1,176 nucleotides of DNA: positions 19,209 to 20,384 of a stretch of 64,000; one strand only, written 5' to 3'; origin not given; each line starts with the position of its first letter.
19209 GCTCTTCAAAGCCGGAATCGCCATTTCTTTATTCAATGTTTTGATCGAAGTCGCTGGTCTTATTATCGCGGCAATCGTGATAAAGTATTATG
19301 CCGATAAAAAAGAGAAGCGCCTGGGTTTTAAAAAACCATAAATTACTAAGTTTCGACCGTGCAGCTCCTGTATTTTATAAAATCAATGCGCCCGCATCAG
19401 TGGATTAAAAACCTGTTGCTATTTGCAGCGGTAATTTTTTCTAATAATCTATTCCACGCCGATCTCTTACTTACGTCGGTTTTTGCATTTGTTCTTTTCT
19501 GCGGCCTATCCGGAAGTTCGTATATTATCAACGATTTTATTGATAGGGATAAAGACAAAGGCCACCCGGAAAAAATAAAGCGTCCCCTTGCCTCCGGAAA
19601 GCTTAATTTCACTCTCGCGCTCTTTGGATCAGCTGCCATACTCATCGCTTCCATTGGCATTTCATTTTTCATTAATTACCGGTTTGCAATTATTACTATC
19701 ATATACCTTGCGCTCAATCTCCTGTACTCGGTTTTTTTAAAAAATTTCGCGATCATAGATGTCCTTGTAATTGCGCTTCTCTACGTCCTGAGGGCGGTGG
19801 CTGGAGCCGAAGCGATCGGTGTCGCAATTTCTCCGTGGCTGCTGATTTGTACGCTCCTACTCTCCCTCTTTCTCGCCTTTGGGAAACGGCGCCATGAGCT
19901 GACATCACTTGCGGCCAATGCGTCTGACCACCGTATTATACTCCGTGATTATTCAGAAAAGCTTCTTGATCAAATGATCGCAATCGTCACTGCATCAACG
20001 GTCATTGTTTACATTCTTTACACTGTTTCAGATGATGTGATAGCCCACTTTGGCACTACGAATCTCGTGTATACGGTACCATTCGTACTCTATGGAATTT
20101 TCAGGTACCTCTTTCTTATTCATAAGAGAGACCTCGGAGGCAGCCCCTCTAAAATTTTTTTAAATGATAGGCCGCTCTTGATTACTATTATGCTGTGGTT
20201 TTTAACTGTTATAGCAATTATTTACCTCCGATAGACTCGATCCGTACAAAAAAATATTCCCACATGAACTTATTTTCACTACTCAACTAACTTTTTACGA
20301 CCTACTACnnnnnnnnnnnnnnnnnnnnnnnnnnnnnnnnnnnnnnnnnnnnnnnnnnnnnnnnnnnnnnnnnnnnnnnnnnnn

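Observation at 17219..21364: Decaprenyl-phosphoribose-synthase-like UbiA enzyme, GtrA-like small membrane protein and GT-C-like transferase: a candidate polyprenyl-phospho-pentose donor/transfer module outside the mycolata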

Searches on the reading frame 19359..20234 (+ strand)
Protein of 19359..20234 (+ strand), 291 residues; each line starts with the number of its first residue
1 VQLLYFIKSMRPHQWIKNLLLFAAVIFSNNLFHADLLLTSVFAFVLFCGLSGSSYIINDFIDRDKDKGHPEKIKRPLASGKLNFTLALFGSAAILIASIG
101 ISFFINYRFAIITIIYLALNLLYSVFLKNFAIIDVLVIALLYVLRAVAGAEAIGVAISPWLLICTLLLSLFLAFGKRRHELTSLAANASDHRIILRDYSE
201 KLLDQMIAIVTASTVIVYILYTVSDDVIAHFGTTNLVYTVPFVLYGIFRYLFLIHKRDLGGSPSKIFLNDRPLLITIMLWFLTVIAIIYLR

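Call 3: search_protein_families(library=pfam, proteins=[window:19359-20234:+], max_evalue=0.01)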
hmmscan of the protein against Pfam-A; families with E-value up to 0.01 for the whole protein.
window:19359-20234:+ (291 aa): 2 families
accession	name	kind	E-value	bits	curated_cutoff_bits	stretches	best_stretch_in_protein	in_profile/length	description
PF01040.23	UbiA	-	8.2e-23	81.4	34.2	1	22-264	7-242/250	UbiA prenyltransferase family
PF01956.21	EMC3_TMCO1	-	0.0021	18.3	27.1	0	195-251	83-131/169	Integral membrane protein EMC3/TMCO1-like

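Call 4: search_protein_families(library=ncbifam, proteins=[window:19359-20234:+], max_evalue=0.01)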
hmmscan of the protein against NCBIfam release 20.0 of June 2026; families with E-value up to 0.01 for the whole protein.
window:19359-20234:+ (291 aa): 16 families
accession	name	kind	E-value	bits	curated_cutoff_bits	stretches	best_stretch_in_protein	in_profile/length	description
NF008977.0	PRK12324.1-2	equivalog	1.1e-85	287.6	234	1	3-290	2-289/297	decaprenyl-phosphate phosphoribosyltransferase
NF008978.0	PRK12324.1-4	equivalog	5.1e-63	212.9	207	1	6-290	35-321/322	decaprenyl-phosphate phosphoribosyltransferase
NF006088.0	PRK08238.1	equivalog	1.7e-60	205.1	351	1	5-286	194-478/482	UbiA family prenyltransferase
NF008976.0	PRK12324.1-1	equivalog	2e-44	152.2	474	1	6-290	21-305/306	decaprenyl-phosphate phosphoribosyltransferase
NF009523.0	PRK12884.1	equivalog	9.5e-13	48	269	1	35-161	33-156/279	prenyltransferase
NF009522.0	PRK12883.1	equivalog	4.2e-10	39.6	353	1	1-170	1-168/279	geranylgeranylglycerol-phosphate geranylgeranyltransferase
NF005742.0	PRK07566.1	equivalog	3.6e-09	36.2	313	1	5-170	30-201/315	chlorophyll synthase ChlG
NF009521.0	PRK12882.1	equivalog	7.4e-09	35.2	296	1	18-157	21-156/280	geranylgeranylglycerol-phosphate geranylgeranyltransferase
TIGR01473.1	cyoE_ctaB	equivalog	9.7e-09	35.4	210.3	1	7-163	4-164/281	heme o synthase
TIGR01474.1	ubiA_proteo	equivalog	3.4e-08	33.3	275.45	1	5-157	3-159/282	4-hydroxybenzoate octaprenyltransferase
NF041585.1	MqnP_Cj_Hp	exception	1.1e-06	28.4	375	1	20-166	19-167/281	menaquinone biosynthesis prenyltransferase MqnP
NF035940.1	prenyl_rel_EboC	equivalog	1.9e-06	27.5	250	1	38-141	39-140/292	UbiA-like protein EboC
NF009515.0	PRK12874.1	equivalog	7.9e-06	25.4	392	1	21-173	28-181/291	4-hydroxybenzoate polyprenyltransferase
NF003349.0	PRK04375.1-2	equivalog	3.3e-05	23.2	246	1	17-131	37-154/318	heme o synthase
NF009514.0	PRK12873.1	equivalog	0.00039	19.9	246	1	45-224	52-235/297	4-hydroxybenzoate polyprenyltransferase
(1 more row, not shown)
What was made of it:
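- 19359..20234 (+): UbiA-superfamily polyprenyl-phosphate 5-phosphoribosyltransferase (DPPRS/PPPRS type), 291 aa. The start may instead be ATG 19386. NF008977 287.6 bits > cutoff 234 (call 4).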

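Call 12: find_encoding_contigs(protein=window:19359-20234:+, flank=10000, max_places=6)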
Protein window:19359-20234:+ (291 aa): no gene with exactly this product is on record in the collection.

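Call 13: find_homologous_proteins(query=window:19359-20234:+, max_evalue=1e-10)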
Query window:19359-20234:+ (291 aa): 7927 proteins with E <= 1e-10 among 8000 candidates; the best 120 are listed.
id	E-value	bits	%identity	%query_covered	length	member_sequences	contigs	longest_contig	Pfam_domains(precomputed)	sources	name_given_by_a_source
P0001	2.7e-178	609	100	100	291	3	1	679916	PF01040.24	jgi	-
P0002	5.2e-137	474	81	96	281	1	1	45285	PF01040.24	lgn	-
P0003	5.0e-136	471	80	96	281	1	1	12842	PF01040.24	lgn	-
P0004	3.1e-113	396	66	96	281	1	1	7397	PF01040.24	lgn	-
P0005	1.4e-103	364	60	100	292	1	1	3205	PF01040.24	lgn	-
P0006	2.7e-97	344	58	97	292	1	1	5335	PF01040.24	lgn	-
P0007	3.1e-97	344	57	97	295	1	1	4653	PF01040.24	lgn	-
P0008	2.1e-96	341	54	99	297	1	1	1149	PF01040.24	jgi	jgi:4-hydroxybenzoate polyprenyltransferase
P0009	2.7e-96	340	55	99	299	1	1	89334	PF01040.24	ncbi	-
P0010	9.1e-96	339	56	99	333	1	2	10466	PF01040.24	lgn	-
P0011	1.9e-95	338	56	97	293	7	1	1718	PF01040.24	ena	-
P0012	3.5e-95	337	56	97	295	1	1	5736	PF01040.24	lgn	-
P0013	4.1e-95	337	54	99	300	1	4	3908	PF01040.24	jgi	jgi:4-hydroxybenzoate polyprenyltransferase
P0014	6.6e-95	336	55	92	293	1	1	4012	PF01040.24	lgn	-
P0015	9.4e-95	335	53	99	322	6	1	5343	PF01040.24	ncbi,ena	-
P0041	2.5e-93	331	57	95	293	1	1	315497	PF01040.24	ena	-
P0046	4.3e-93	330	53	100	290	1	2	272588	PF01040.24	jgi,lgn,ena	-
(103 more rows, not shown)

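Call 14: find_encoding_contigs(protein=P0001, flank=10000, max_places=4)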
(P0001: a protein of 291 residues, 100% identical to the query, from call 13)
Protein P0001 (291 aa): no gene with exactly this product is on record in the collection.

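Call 15: find_encoding_contigs(protein=P0002, flank=10000, max_places=4)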
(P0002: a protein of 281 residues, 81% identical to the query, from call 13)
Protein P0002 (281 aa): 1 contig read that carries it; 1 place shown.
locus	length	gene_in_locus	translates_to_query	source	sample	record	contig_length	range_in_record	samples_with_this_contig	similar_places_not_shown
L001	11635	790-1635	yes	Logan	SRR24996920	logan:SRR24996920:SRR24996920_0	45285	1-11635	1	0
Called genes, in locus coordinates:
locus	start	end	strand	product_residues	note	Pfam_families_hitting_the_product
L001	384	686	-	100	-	-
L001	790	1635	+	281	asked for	PF01040:UbiA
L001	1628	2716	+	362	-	PF04015:DUF362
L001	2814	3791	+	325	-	PF01408:GFO_IDH_MocA, PF22725:GFO_IDH_MocA_C3, PF02894:GFO_IDH_MocA_C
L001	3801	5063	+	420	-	PF13562:NTP_transf_4, PF00132:Hexapep (weak)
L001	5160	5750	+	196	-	PF25084:LbH_EIF2B (weak), PF00132:Hexapep, PF25087:GMPPB_C (weak), PF14602:Hexapep_2 (weak)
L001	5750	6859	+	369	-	PF00155:Aminotran_1_2, PF01041:DegT_DnrJ_EryC1, PF01212:Beta_elim_lyase (weak), PF01053:Cys_Met_Meta_PP (weak)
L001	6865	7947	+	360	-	PF02350:Epimerase_2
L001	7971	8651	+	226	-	PF00483:NTP_transferase, PF01128:IspD (faint), PF12804:NTP_transf_3, PF20202:DUF6564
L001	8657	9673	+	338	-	PF01210:NAD_Gly3P_dh_N, PF03807:F420_oxidored, PF07479:NAD_Gly3P_dh_C, PF20618:GPD_NAD_C_bact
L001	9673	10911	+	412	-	PF04464:Glyphos_transf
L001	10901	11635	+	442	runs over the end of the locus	PF01943:Polysacc_synt, PF13440:Polysacc_synt_3, PF03023:MurJ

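Call 22: find_encoding_contigs(protein=P0003, flank=10000, max_places=3)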
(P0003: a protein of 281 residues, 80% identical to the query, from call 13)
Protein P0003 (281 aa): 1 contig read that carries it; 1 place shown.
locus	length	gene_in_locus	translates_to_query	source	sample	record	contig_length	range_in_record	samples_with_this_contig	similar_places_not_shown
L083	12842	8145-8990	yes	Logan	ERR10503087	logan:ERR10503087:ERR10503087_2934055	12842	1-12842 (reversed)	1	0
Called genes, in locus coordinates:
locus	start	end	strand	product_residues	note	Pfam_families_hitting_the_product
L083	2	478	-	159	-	?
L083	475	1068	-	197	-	PF01966:HD (weak)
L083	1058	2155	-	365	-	PF01073:3Beta_HSD, PF01370:Epimerase, PF02719:Polysacc_synt_2 (weak), PF04321:RmlD_sub_bind (faint), PF16363:GDP_Man_Dehyd, PF01370:Epimerase, PF07993:NAD_binding_4 (weak), PF16363:GDP_Man_Dehyd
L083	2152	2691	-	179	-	PF28549:NDPSase_N, PF00293:NUDIX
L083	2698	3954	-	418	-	PF05221:AdoHcyase, PF02826:2-Hacid_dh_C, PF00670:AdoHcyase_NAD, PF07991:KARI_N (weak)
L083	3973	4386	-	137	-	-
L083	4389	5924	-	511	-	-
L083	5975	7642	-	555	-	PF13231:PMT_2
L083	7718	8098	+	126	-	PF07760:DUF1616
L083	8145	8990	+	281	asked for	PF01040:UbiA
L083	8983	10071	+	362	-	PF04015:DUF362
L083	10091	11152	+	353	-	PF01408:GFO_IDH_MocA, PF02894:GFO_IDH_MocA_C, PF22725:GFO_IDH_MocA_C3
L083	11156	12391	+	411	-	PF13562:NTP_transf_4, PF00132:Hexapep (faint), PF25087:GMPPB_C (faint)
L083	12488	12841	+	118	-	?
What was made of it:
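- L083 (M1 64%, UbiA 80%) and L001 have DUF1616-UbiA-DUF362-Gfo (calls 15, 22). In L083 and L001 it is separated from UbiA by DUF362 (calls 15, 22).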

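Call 23: find_encoding_contigs(protein=P0009, flank=10000, max_places=3)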
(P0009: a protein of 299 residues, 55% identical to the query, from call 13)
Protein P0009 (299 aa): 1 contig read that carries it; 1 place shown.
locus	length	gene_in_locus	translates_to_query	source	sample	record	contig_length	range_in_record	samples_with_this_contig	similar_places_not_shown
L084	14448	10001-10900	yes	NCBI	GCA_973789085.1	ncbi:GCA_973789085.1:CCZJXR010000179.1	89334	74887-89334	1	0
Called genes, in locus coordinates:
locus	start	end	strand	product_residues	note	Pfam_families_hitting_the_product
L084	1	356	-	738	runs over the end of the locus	PF18072:FGAR-AT_linker, PF00586:AIRS, PF02769:AIRS_C, PF00586:AIRS, PF02769:AIRS_C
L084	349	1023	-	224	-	PF13507:GATase_5, PF00117:GATase (weak), PF01965:DJ-1_PfpI, PF07685:GATase_3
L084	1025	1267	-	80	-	PF02700:PurS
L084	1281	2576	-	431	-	PF00206:Lyase_1, PF10397:ADSL_C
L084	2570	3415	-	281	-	PF23023:Anti-Pycsar_Apyc1 (faint), PF00753:Lactamase_B, PF12706:Lactamase_B_2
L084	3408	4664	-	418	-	PF00675:Peptidase_M16, PF05193:Peptidase_M16_C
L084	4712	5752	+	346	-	PF21016:RlmN_N, PF04055:Radical_SAM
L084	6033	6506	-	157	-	PF00731:AIRC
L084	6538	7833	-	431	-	PF02844:GARS_N, PF01071:GARS_A, PF02222:ATP-grasp (weak), PF02655:ATP-grasp_3 (weak), PF02786:CPSase_L_D2 (weak), PF08442:ATP-grasp_2 (faint), PF02843:GARS_C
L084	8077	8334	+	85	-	PF01165:Ribosomal_S21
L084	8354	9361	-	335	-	PF01515:PTA_PTB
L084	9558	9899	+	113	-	PF01740:STAS, PF13466:STAS_2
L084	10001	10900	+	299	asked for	PF01040:UbiA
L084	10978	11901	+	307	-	-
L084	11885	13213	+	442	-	PF00534:Glycos_transf_1, PF13692:Glyco_trans_1_4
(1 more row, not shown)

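Call 24: search_solved_structures(query=window:19359-20234:+, max_evalue=0.001, show_alignments=1)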
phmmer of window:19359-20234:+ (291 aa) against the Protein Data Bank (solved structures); distinct sequences matched with E-value up to 0.001: 3.
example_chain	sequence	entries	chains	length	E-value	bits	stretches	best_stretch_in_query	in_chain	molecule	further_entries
8j8j_D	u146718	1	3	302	1.5e-34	123.2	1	6-287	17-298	Decaprenyl-phosphate phosphoribosyltransferase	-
8j8k_A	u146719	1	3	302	8.4e-27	97.7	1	6-287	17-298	Decaprenyl-phosphate phosphoribosyltransferase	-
6m31_A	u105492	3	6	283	5.7e-05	26.1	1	27-167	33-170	Digeranylgeranylglyceryl phosphate synthase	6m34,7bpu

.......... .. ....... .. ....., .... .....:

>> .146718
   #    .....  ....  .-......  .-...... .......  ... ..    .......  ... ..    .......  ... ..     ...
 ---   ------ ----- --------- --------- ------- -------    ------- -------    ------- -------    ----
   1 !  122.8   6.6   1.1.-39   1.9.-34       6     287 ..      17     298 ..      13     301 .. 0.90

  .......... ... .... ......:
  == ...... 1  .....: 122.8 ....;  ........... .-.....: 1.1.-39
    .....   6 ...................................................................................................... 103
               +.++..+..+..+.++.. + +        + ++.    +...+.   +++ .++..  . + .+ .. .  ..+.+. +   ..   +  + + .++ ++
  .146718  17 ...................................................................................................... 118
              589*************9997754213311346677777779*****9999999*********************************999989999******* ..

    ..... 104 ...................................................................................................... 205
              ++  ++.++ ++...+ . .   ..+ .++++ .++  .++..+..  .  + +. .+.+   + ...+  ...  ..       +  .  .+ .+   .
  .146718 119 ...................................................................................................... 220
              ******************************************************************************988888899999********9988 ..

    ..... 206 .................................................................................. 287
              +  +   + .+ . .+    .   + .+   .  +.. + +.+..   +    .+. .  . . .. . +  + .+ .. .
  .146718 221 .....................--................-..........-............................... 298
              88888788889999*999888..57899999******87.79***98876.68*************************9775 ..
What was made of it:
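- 19359..20234 (+): Rv3806c 8j8j E 1.5e-34 over residues 6-287 (call 24).
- Checked: The next PDB relative, DGGGP synthase, has E 5.7e-5 (call 24).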

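Call 37: find_encoding_contigs(protein=P0041, flank=8000, max_places=2)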
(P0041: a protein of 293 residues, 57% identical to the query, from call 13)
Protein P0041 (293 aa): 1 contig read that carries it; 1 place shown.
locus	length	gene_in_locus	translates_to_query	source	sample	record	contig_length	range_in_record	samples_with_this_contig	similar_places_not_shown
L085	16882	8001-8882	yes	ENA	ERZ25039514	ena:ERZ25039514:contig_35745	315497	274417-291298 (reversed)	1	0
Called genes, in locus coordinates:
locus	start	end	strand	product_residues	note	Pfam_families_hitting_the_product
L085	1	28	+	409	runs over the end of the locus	PF14450:FtsA, PF02491:SHS2_FTSA, PF06723:MreB_Mbl, PF11104:PilM_2 (faint), PF06277:EutA (weak), PF14450:FtsA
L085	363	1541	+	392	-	PF00091:Tubulin, PF12327:FtsZ_C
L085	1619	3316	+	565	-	PF19864:Radical_SAM_N2, PF04055:Radical_SAM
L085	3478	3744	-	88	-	PF02954:HTH_8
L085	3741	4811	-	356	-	PF00072:Response_reg, PF25601:AAA_lid_14 (faint), PF00158:Sigma54_activat, PF14532:Sigma54_activ_2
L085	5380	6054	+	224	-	PF02308:MgtC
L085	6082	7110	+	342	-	PF01336:tRNA_anti-codon (weak), PF01966:HD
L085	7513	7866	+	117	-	PF00892:EamA, PF00893:Multi_Drug_Res (weak)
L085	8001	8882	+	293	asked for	PF01040:UbiA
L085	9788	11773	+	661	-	PF00005:ABC_tran (faint), PF02463:SMC_N (faint), PF13191:AAA_16 (faint), PF13555:AAA_29 (faint), PF20703:nSTAND1 (faint), PF17760:UvrA_inter, PF17755:UvrA_DNA-bind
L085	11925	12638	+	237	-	-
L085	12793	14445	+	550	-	PF20142:Scaffold, PF01471:PG_binding_1 (weak), PF03734:YkuD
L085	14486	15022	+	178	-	PF05951:Peptidase_M15_2, PF08291:Peptidase_M15_3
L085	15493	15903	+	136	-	PF07044:DUF1329, PF17131:TP_0789-like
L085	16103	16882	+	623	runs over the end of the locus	PF02730:AFOR_N, PF01314:AFOR_C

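Call 38: find_encoding_contigs(protein=P0046, flank=8000, max_places=2)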
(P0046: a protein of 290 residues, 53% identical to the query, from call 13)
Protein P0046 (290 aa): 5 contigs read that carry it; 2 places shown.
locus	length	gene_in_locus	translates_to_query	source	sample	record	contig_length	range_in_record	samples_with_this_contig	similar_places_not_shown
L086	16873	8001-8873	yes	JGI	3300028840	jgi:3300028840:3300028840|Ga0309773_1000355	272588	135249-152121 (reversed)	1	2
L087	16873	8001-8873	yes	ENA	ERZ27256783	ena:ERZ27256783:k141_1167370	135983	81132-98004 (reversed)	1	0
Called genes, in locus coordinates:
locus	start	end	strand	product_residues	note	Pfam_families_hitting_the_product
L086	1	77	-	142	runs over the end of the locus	PF13474:SnoaL_3 (weak), PF14534:DUF4440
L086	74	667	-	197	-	PF01128:IspD (weak), PF12804:NTP_transf_3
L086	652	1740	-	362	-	PF02625:XdhC_CoxI, PF13478:XdhC_C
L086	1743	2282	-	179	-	PF03266:NTPase_1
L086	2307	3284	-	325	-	PF00941:FAD_binding_5, PF03450:CO_deh_flav_C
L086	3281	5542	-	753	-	PF01315:Ald_Xan_dh_C, PF02738:MoCoBD_1, PF20256:MoCoBD_2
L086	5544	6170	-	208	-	PF00111:Fer2, PF01799:Fer2_2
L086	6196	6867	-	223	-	-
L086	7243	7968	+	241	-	PF00106:adh_short, PF13561:adh_short_C2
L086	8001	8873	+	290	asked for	PF01040:UbiA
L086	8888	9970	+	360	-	PF04015:DUF362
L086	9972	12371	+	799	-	-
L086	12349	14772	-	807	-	PF26371:AftB_C (faint)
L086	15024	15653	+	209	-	PF01135:PCMT (weak), PF01209:Ubie_methyltran, PF13489:Methyltransf_23 (faint), PF01269:Fibrillarin (weak), PF13847:Methyltransf_31, PF08241:Methyltransf_11, PF08242:Methyltransf_12, PF13649:Methyltransf_25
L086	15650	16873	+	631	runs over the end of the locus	-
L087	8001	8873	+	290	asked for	PF01040:UbiA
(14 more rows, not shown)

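Call 54: find_encoding_contigs(protein=P0004, flank=8000, max_places=2)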
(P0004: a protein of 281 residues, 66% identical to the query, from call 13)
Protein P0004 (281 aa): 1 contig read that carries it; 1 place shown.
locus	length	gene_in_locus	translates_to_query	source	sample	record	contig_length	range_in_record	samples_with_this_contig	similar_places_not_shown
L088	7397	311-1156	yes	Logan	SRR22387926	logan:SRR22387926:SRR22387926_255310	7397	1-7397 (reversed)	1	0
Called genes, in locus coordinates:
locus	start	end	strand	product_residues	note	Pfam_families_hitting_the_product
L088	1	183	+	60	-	?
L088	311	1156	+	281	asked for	PF01040:UbiA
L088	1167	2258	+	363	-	PF04015:DUF362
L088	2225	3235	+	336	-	PF03706:LPG_synthase_TM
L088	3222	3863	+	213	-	PF02811:PHP, PF13263:PHP_C (weak)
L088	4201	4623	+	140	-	-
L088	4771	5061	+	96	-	-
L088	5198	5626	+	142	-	-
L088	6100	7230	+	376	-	PF02073:Peptidase_M29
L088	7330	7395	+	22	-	?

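Call 65: find_related_loci(query=A3, collection=metagenome_contigs, flank=10000)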
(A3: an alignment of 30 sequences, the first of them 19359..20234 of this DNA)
Query A3 (291 aa) in metagenome_contigs; peptide patterns used: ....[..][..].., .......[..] (x = any residue, [..] = any of these).
600 stretches matched a pattern (row limit reached: there are more); 575 encode a relative of the query (tblastn E <= 1e-3); the best 80 are kept; 80 distinct loci.
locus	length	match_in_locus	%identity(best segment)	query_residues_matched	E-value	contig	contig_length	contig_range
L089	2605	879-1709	58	8-284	7e-105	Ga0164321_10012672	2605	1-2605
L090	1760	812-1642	56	8-284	1e-107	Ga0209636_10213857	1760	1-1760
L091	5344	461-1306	55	9-290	1e-97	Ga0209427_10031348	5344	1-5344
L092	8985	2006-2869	52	2-289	1e-97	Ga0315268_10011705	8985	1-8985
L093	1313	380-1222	53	9-289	8e-105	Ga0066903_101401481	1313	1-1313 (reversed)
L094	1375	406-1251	57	8-289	1e-103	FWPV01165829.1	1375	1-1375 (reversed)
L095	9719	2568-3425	53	4-289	2e-95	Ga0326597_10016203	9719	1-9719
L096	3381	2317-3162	52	8-289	5e-97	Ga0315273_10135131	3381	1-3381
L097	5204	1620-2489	54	1-290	2e-95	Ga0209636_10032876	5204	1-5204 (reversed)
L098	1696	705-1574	50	1-290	3e-101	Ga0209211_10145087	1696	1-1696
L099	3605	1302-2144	53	9-289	3e-96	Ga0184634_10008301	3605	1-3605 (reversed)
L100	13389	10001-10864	52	1-288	6e-95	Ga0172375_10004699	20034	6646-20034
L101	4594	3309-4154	52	8-289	8e-95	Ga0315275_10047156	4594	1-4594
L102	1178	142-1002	50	3-289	8e-103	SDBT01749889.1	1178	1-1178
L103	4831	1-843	52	10-290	9e-95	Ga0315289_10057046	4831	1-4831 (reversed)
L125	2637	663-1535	53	1-291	3e-93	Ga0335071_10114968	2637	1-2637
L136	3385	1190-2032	54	9-289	4e-90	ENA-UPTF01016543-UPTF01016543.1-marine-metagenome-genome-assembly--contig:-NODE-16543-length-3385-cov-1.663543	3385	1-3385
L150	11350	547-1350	53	7-274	2e-87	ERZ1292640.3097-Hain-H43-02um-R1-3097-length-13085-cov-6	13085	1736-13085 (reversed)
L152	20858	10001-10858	50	4-289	2e-87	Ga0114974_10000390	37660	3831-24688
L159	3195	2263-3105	50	9-289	2e-88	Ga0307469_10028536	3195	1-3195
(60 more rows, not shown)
